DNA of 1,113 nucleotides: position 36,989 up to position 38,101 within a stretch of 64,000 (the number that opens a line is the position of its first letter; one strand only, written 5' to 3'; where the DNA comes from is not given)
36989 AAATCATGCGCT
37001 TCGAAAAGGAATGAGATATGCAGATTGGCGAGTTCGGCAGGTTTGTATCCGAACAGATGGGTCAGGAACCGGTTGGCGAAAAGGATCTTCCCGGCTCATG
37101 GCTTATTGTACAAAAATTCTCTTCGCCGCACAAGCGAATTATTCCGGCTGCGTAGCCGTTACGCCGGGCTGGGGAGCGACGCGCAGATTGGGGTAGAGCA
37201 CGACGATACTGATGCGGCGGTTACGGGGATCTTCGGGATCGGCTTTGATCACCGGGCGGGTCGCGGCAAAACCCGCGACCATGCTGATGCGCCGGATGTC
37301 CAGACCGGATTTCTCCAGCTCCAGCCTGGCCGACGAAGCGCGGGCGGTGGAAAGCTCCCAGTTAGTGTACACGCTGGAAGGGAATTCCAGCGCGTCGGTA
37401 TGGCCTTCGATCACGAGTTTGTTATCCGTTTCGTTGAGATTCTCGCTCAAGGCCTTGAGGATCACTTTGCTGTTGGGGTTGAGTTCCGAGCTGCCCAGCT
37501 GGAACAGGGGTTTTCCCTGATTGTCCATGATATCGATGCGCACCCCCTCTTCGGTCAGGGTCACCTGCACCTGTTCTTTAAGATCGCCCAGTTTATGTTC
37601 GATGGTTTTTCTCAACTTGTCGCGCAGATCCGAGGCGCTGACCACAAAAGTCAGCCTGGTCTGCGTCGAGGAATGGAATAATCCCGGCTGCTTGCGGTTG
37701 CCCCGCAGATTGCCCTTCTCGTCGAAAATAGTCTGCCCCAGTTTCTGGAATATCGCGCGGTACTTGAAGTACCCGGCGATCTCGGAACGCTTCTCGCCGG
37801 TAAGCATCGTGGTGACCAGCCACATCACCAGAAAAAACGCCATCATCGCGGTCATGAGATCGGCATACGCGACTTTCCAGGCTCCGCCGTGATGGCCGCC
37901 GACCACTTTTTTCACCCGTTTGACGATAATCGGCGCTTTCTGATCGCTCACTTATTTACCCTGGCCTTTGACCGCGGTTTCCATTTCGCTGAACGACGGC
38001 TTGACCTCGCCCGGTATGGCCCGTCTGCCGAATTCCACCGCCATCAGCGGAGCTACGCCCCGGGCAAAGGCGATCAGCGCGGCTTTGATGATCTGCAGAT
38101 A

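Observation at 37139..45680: motAB stator genes translationally coupled to the end of a complete F1Fo atp operon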

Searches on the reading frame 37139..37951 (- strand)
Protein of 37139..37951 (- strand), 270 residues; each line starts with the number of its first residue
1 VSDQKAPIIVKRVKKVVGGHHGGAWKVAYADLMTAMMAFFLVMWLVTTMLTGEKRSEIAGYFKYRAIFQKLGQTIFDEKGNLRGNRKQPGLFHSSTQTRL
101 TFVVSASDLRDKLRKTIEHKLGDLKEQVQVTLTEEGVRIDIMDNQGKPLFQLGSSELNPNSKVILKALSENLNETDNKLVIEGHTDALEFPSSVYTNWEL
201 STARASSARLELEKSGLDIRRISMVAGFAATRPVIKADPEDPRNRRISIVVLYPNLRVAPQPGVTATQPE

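Call 4: search_protein_families(library=pfam, proteins=[window:37139-37951:-])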
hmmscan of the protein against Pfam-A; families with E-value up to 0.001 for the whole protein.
window:37139-37951:- (270 aa): 2 families
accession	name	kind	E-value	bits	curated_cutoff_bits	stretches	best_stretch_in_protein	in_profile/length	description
PF13677.11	MotB_plug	-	1.1e-16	60.6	24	1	14-63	5-55/58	Membrane MotB of proton-channel complex MotA/MotB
PF00691.25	OmpA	-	1.9e-15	57.4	27.2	1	149-245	1-96/98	OmpA family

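Call 5: search_protein_families(library=ncbifam, proteins=[window:37139-37951:-])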
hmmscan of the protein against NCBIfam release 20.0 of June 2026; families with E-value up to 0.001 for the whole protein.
window:37139-37951:- (270 aa): 27 families (the best 25 are shown)
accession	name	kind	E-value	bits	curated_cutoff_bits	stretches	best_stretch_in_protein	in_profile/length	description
NF006548.1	PRK09041.1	equivalog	9.5e-69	231.7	277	1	2-252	2-274/287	flagellar motor protein MotB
NF004651.0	PRK05996.1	equivalog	5.2e-55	187.6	342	2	104-251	272-419/424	MotB family protein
NF005273.1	PRK06778.1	equivalog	1.1e-40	140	383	1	6-252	4-268/297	putative lateral flagellar export/assembly protein LafU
NF006541.1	PRK09038.1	equivalog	1.4e-32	113.4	283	1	23-252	14-249/253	flagellar motor protein MotD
NF006508.0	PRK08944.1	subfamily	7.8e-25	87.7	259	1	109-252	143-288/304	MotB family protein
NF005382.1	PRK06925.1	equivalog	2.5e-23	83.5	264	1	27-251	2-223/225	flagellar motor protein MotS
NF005831.1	PRK07734.1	equivalog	9.5e-20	71.4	301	1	11-252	4-249/250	flagellar motor protein MotB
NF005195.1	PRK06667.1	equivalog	4.6e-17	62.6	300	1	22-252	12-236/241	flagellar motor protein MotB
NF053611.1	YiaD_Gzip_OmpA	equivalog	4.7e-16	59.1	175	1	111-251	72-206/206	YiaD family glycine zipper/OmpA-like lipoprotein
TIGR03350.1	type_VI_ompA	equivalog_domain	2e-15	57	139.8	1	125-251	10-137/137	type VI secretion system protein TssL, long form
NF005236.0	PRK06742.1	equivalog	9.4e-15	54.7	312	1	86-250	61-222/225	flagellar motor protein MotS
NF053613.1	OMP_toxin_LptF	equivalog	1.2e-12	48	400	1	116-261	115-255/256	lipotoxin F family OmpA-related lipoprotein LptF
NF006547.1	PRK09040.1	equivalog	1.5e-12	47.4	194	1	104-250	50-199/213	hypothetical protein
NF005444.0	PRK07033.1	equivalog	1.5e-12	47.3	520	1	140-254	308-424/438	DotU family type VI secretion system protein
NF053585.1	OMP_LP_YfiB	equivalog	1.2e-11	44.7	128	1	131-252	44-161/163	outer membrane lipoprotein YfiB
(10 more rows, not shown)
